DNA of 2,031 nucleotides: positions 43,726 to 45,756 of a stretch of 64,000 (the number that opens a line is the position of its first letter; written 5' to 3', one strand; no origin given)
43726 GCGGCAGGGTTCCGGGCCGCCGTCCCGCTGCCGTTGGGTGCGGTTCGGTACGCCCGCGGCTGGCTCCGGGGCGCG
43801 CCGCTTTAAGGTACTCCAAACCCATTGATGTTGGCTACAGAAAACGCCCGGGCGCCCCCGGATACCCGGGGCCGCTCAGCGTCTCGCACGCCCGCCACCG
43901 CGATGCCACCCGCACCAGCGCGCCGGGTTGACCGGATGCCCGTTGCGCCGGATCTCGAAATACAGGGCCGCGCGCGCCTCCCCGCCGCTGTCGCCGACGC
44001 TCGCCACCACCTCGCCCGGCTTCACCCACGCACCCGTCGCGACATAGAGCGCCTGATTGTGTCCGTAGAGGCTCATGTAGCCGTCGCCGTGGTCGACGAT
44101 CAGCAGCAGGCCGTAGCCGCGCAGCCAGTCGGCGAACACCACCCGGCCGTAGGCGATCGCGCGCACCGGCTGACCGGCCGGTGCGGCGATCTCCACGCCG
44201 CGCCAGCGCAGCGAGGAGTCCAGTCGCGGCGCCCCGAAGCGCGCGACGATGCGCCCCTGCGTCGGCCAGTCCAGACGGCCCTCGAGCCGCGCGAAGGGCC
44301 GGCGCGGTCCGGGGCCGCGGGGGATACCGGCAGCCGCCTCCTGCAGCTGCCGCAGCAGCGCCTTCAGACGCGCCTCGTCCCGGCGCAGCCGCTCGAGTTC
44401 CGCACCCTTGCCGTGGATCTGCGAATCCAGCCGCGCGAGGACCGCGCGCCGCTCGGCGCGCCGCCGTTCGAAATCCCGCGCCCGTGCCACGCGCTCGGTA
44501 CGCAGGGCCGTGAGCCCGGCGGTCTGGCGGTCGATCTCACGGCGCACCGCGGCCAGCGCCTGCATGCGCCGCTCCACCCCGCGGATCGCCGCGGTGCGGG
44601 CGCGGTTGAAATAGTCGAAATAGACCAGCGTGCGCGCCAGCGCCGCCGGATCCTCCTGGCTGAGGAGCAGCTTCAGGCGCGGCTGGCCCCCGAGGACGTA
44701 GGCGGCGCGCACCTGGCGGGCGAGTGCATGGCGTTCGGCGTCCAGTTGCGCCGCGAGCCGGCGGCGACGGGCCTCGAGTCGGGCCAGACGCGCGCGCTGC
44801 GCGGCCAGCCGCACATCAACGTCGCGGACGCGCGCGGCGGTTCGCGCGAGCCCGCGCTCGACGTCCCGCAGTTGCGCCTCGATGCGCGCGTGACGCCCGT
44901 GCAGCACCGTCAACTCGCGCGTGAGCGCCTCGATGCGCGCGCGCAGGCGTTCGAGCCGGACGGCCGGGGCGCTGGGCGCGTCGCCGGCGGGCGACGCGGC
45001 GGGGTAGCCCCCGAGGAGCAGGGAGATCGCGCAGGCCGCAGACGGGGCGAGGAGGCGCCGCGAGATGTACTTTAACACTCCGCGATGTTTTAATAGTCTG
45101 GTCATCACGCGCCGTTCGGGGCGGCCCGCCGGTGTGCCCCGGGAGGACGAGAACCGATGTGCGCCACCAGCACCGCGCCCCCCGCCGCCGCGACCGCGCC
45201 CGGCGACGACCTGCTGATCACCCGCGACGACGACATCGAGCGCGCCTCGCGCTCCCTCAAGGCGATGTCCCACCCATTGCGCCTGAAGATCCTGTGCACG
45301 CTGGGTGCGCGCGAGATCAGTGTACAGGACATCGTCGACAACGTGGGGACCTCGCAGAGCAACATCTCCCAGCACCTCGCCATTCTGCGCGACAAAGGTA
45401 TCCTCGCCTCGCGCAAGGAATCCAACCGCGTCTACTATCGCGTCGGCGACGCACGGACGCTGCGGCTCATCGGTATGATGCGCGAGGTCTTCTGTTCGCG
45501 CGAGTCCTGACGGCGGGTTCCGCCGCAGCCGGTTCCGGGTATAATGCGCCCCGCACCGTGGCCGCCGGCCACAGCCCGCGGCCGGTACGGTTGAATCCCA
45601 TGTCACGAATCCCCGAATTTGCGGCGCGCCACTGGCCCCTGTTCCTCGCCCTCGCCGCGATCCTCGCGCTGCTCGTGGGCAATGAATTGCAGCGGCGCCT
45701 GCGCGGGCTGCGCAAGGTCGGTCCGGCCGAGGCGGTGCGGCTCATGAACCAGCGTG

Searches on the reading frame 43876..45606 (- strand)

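Call 6: search_protein_families(library=ncbifam, proteins=[window:43876-45606:-], max_evalue=0.01)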
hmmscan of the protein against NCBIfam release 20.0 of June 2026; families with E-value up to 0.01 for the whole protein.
window:43876-45606:- (576 aa): 18 families
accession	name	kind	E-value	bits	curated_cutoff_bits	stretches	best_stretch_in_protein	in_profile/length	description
NF008644.1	PRK11637.1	equivalog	3.2e-64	217.3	270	2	441-566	260-384/385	murein hydrolase activator EnvC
NF008123.1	PRK10871.1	equivalog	8.6e-25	87.9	311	1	446-564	247-361/365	murein hydrolase activator NlpD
NF040883.1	amid_act_ActS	equivalog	3.4e-22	78.9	375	1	446-564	118-232/242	amidase activator ActS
NF041208.1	celldiv_DipM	equivalog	1.9e-20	73.5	740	1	444-564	297-416/419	cell division endopeptidase DipM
NF052336.1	PdgHdaseHSB100310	equivalog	1.5e-19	70.5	500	1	444-558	34-147/316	peptidoglycan hydrolase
NF050804.1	CellDivDipMCaul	equivalog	2.5e-19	69.5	900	1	442-555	504-616/634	cell division endopeptidase DipM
NF008652.0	PRK11649.1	equivalog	4.2e-12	45.5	341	1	468-561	313-406/439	murein DD-endopeptidase MepM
NF052529.1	PG_M23_Pgp6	exception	6.7e-12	44.8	600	1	470-565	337-432/452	peptidoglycan metallopeptidase Pgp6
NF052530.1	Heli_ShapePgp3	exception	1.9e-11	43.6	300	1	447-562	143-261/270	peptidoglycan metallopeptidase Pgp3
NF047755.1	LIC_10271_M23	exception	8.2e-10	38.8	180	1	469-562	118-206/207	LIC_10271 family cell wall hydrolase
NF053824.1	PdgNdpepShyC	equivalog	6.3e-07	28.6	700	1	468-561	296-389/429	peptidoglycan DD-endopeptidase ShyC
NF047657.1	CellWlHdaseLepto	equivalog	1.5e-06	27.9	400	1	469-562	129-217/221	hypothetical protein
NF053825.1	PdgNdpepShyA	equivalog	2.8e-06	26.3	700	1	469-562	297-390/425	peptidoglycan DD-endopeptidase ShyA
NF053738.1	S2SprSpoIIQBc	equivalog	5.4e-06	26.2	250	1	470-564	124-222/232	stage II sporulation protein SpoIIQ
TIGR02168.1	SMC_prok_B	equivalog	0.00045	18.1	567.35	1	218-423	255-470/1181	chromosome segregation protein SMC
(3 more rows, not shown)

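Call 7: search_protein_families(library=pfam, proteins=[window:43876-45606:-], max_evalue=0.01)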
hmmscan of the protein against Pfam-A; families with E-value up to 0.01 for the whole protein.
window:43876-45606:- (576 aa): 3 families
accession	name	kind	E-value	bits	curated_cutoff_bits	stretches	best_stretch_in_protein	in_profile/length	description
PF01551.29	Peptidase_M23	-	1.3e-29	102.7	28.7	1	468-561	3-96/96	Peptidase family M23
PF08614.16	ATG16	-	0.00012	22.8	33.7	1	215-301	73-158/200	Autophagy protein 16 (ATG16)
PF17675.6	APG6_N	-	0.00039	21.3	45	0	217-292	54-129/132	Apg6 coiled-coil region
